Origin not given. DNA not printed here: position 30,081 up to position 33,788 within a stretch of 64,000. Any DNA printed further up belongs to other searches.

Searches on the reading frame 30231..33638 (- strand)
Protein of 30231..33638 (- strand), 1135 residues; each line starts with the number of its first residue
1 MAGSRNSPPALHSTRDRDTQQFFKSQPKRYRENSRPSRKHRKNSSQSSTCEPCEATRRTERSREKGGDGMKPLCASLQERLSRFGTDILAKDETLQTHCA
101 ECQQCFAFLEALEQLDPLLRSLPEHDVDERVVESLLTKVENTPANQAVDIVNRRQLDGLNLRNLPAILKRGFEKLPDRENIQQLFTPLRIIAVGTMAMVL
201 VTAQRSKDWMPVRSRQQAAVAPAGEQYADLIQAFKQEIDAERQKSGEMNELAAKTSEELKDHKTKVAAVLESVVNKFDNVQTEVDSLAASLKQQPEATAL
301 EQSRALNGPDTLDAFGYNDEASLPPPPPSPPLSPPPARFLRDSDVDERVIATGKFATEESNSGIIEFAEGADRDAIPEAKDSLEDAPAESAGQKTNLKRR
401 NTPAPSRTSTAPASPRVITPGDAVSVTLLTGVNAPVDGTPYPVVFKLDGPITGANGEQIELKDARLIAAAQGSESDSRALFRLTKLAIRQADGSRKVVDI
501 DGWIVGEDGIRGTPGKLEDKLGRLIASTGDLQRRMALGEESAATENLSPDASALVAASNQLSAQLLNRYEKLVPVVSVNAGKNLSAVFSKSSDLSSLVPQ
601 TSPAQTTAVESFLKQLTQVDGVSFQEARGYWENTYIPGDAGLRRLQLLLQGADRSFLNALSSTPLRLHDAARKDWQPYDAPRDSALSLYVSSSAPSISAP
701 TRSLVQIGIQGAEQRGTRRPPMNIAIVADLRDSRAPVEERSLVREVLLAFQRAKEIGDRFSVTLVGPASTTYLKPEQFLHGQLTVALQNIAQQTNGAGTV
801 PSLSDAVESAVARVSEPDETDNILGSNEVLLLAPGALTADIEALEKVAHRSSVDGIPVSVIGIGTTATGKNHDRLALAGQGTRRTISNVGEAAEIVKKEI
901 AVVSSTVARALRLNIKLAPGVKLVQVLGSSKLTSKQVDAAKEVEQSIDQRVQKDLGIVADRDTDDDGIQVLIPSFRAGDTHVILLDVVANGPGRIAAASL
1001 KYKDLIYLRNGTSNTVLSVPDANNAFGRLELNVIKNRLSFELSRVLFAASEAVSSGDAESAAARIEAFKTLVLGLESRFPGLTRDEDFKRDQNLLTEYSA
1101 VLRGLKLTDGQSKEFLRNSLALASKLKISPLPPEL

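Call 35: search_protein_families(library=pfam, proteins=[window:30231-33638:-], max_evalue=0.00001)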
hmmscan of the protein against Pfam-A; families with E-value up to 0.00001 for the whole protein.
window:30231-33638:- (1135 aa): 1 family
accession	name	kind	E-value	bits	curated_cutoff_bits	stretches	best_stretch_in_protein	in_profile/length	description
PF03743.19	TrbI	-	9.6e-11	42.3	35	1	417-592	1-186/188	Bacterial conjugation TrbI-like protein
